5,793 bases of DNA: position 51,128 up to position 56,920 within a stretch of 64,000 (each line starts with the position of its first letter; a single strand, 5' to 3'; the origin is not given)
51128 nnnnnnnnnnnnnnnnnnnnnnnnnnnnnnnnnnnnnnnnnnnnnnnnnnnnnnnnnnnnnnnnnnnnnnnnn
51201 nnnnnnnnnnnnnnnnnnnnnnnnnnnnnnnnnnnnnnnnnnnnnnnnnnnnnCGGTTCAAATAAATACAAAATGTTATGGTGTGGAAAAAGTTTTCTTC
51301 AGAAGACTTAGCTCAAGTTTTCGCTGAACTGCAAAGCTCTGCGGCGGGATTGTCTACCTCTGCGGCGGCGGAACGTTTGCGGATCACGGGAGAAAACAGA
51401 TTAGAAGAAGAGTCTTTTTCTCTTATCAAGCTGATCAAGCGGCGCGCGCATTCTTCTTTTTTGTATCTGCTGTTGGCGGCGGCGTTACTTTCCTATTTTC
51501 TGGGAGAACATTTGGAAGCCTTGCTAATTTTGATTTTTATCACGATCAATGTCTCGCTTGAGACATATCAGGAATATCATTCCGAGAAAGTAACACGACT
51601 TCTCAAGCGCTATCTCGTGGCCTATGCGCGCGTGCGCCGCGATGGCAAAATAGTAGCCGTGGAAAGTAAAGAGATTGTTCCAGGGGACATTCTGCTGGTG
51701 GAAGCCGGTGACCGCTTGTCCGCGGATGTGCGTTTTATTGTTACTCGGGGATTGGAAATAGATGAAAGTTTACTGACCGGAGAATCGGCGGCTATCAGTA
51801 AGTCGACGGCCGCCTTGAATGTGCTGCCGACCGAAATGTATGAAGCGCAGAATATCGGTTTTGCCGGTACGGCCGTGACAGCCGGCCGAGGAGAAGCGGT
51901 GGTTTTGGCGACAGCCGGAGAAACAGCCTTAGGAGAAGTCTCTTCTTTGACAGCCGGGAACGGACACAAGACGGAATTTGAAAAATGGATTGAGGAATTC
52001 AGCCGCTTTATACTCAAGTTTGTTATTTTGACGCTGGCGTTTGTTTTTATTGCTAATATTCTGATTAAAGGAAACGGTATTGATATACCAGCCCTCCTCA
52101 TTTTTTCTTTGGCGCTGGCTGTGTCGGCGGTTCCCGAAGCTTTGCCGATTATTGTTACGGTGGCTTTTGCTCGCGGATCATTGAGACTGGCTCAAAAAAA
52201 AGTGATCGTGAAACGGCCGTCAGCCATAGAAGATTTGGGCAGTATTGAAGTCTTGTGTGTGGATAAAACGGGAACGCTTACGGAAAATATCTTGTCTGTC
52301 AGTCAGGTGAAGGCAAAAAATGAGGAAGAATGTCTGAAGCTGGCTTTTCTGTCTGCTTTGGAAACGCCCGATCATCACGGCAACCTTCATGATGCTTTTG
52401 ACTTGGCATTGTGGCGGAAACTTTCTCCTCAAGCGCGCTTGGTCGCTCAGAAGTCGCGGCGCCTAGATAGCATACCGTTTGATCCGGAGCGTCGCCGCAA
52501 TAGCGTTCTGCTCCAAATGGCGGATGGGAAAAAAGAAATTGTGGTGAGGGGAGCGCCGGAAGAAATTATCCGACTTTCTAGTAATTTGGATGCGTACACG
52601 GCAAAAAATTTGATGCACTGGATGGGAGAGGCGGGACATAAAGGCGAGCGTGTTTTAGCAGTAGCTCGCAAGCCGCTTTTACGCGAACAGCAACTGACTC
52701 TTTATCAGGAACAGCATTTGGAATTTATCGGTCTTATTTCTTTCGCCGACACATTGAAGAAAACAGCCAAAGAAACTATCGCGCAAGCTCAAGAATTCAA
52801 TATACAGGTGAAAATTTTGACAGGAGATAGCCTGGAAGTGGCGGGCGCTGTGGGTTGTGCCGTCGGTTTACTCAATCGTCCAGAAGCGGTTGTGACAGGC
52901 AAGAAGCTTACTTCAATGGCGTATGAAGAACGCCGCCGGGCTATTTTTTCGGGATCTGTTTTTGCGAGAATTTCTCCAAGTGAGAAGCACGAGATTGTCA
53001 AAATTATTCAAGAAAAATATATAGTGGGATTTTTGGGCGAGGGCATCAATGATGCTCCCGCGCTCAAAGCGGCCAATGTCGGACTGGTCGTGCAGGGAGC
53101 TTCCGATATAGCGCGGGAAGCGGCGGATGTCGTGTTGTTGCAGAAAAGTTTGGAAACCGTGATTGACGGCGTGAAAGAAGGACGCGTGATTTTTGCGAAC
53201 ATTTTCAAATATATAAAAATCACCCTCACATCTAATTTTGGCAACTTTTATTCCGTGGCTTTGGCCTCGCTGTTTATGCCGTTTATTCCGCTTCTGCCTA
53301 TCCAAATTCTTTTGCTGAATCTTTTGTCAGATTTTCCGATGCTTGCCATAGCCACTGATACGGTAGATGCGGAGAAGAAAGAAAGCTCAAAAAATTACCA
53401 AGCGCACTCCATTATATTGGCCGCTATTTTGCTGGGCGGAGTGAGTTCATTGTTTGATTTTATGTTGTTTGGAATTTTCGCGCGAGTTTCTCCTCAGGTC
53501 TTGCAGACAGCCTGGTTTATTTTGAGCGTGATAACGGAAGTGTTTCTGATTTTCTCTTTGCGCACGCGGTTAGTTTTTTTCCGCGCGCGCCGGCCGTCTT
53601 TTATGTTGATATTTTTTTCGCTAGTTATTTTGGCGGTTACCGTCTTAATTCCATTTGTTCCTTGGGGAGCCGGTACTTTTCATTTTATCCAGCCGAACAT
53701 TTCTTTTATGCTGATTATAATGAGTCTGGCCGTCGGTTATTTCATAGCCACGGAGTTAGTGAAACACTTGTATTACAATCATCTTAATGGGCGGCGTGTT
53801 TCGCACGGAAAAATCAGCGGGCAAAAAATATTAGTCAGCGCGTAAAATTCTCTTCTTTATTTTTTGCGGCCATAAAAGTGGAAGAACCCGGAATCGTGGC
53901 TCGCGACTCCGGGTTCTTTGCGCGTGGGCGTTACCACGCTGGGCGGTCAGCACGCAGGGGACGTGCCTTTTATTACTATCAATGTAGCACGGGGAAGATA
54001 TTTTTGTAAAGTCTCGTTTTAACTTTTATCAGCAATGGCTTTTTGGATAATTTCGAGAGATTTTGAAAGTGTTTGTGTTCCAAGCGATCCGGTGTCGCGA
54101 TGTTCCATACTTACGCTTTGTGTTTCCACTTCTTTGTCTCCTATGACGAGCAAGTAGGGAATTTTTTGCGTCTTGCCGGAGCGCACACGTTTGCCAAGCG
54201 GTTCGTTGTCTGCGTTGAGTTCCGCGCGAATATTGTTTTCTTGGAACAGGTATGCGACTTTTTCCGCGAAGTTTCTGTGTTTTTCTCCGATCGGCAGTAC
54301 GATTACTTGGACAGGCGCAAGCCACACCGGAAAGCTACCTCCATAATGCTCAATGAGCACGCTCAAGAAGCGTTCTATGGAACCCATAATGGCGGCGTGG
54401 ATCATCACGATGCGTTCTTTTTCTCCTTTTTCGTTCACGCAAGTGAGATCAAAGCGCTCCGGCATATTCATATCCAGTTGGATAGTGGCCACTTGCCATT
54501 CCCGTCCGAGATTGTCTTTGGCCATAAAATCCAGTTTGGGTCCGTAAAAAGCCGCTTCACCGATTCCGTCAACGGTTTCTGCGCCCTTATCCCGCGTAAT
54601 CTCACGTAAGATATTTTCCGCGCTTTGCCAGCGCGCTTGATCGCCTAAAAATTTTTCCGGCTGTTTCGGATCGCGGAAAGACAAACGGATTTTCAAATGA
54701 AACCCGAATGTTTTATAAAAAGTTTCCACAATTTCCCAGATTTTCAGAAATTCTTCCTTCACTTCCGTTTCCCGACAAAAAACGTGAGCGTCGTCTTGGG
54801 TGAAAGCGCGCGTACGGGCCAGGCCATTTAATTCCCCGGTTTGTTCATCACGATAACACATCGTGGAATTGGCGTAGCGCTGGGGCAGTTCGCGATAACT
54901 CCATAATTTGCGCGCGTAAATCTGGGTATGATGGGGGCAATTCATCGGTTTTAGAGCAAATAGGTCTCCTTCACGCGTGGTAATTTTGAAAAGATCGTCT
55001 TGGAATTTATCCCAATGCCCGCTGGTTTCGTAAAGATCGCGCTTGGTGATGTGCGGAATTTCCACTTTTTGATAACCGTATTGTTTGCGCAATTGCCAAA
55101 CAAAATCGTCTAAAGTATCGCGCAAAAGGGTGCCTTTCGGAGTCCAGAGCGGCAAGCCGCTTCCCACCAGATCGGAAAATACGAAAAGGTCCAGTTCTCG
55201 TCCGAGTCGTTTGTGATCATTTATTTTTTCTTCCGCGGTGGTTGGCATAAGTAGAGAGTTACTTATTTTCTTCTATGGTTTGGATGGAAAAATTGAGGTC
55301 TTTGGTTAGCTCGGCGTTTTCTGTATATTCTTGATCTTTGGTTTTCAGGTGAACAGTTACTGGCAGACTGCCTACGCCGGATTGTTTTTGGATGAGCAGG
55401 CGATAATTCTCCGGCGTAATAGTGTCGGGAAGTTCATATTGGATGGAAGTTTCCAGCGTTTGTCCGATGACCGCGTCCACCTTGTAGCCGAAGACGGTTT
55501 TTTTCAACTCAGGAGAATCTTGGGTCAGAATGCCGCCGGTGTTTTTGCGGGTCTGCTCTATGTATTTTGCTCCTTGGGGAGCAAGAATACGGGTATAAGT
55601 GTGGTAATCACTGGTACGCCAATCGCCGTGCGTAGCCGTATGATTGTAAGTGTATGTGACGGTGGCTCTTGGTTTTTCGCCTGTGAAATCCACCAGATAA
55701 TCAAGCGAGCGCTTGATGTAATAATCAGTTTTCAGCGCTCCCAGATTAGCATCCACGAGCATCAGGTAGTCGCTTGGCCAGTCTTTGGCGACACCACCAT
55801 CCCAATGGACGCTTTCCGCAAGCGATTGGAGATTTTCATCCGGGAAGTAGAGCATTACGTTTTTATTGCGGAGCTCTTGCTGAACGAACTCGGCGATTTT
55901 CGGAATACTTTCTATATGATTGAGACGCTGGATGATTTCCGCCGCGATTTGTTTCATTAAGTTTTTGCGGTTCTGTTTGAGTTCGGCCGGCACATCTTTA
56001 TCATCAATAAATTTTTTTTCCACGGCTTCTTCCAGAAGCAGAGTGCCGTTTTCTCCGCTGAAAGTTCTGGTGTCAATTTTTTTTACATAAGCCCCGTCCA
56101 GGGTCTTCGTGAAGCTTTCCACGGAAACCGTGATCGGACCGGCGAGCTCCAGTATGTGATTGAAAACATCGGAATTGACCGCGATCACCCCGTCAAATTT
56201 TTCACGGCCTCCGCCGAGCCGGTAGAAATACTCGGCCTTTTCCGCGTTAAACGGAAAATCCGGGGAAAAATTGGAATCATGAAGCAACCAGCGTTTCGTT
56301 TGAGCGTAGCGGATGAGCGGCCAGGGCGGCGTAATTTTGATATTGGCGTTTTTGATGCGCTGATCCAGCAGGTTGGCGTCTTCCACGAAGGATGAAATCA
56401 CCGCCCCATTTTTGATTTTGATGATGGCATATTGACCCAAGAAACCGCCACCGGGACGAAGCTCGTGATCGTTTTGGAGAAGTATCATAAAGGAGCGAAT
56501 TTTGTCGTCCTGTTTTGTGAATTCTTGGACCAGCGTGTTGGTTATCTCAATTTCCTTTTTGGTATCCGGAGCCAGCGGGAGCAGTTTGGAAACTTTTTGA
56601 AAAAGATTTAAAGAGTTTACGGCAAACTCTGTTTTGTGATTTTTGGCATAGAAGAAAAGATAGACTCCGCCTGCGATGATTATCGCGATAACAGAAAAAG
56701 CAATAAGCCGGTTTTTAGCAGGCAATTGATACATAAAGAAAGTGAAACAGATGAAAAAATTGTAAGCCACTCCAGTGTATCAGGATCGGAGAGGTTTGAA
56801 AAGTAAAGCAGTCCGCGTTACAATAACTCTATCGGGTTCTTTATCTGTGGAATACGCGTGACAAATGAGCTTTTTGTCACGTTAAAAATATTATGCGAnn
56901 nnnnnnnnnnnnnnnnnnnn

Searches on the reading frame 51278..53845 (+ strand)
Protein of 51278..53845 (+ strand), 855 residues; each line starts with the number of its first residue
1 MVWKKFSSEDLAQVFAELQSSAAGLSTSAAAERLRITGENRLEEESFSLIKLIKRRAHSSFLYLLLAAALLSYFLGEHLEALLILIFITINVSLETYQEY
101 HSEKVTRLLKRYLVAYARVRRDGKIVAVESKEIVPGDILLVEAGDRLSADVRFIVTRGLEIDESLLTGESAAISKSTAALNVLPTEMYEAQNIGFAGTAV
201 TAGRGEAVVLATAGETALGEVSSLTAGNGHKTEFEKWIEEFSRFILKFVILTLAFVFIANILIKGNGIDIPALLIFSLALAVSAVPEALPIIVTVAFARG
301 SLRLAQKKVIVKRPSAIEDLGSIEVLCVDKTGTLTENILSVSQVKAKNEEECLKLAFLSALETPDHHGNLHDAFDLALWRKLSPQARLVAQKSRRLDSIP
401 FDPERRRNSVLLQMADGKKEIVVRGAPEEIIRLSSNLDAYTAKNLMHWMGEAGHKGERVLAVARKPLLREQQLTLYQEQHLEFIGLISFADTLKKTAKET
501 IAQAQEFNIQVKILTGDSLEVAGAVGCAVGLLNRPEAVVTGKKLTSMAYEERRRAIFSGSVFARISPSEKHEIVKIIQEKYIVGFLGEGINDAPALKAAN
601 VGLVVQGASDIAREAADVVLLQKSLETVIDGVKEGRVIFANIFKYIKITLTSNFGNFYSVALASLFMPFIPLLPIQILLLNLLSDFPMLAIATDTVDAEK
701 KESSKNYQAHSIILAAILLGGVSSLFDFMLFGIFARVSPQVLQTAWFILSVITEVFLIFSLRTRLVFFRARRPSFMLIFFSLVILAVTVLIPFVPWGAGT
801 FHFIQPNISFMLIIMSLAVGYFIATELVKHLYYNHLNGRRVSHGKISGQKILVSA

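Call 8: search_protein_families(library=pfam, proteins=[window:51278-53845:+], max_evalue=0.001)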
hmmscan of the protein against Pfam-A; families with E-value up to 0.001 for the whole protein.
window:51278-53845:+ (855 aa): 5 families
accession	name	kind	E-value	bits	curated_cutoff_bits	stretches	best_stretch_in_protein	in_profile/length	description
PF00122.25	E1-E2_ATPase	-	2.8e-42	144.7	28.1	1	115-307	5-181/181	E1-E2 ATPase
PF00689.26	Cation_ATPase_C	-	3.4e-18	66.5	27.3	1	670-830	2-174/175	Cation transporting ATPase, C-terminus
PF00690.31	Cation_ATPase_N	-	3.3e-11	43.1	20.4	1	7-72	2-69/69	Cation transporter/ATPase, N-terminus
PF00702.32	Hydrolase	-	8e-10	39.9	26.4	1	323-600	1-191/191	haloacid dehalogenase-like hydrolase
PF13246.12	Cation_ATPase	-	8.1e-06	26.2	21.7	1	378-435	31-89/91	Cation transport ATPase (P-type)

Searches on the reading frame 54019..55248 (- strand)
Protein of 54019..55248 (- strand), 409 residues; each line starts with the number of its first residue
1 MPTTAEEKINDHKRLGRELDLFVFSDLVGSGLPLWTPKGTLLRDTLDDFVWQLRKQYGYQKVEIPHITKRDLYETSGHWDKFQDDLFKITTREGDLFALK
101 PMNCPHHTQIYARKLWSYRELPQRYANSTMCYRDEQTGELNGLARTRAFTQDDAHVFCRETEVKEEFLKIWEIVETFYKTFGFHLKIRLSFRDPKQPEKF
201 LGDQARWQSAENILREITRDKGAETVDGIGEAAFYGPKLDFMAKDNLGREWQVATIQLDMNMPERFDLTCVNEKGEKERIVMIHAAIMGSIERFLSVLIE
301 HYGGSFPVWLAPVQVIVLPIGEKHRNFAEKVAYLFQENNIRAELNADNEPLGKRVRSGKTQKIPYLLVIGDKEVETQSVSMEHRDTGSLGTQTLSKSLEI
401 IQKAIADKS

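Call 18: search_protein_families(library=pfam, proteins=[window:54019-55248:-], max_evalue=0.001)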
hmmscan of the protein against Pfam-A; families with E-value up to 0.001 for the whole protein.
window:54019-55248:- (409 aa): 2 families
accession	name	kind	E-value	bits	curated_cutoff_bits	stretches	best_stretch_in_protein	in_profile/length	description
PF00587.30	tRNA-synt_2b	-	7.4e-48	163.4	29.3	1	87-302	1-179/179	tRNA synthetase class II core domain (G, H, P, S and T)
PF03129.25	HGTP_anticodon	-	8.6e-19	67.9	21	1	314-403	1-93/94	Anticodon binding domain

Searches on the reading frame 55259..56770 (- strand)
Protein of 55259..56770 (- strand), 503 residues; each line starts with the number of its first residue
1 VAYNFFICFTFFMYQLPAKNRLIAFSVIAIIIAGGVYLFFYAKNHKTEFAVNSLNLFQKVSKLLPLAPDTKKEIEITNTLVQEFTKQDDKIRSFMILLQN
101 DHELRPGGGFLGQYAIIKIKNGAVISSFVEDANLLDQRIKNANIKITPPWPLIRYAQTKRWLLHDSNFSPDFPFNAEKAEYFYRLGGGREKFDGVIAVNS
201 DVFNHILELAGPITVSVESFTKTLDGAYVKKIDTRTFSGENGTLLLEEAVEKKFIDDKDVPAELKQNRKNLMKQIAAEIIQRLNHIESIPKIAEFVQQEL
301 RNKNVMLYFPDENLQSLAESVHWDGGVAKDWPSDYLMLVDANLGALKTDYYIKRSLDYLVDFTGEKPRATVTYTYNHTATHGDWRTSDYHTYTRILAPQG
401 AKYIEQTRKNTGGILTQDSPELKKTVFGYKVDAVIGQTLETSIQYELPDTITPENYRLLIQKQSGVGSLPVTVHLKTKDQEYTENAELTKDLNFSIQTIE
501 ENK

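Call 18: search_protein_families(library=pfam, proteins=[window:55259-56770:-], max_evalue=0.001)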
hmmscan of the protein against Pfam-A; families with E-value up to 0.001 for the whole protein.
window:55259-56770:- (503 aa): 1 family
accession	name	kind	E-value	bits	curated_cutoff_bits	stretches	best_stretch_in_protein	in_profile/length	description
PF13196.11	DUF4012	-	4.5e-24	86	28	1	92-217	4-126/144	Protein of unknown function (DUF4012)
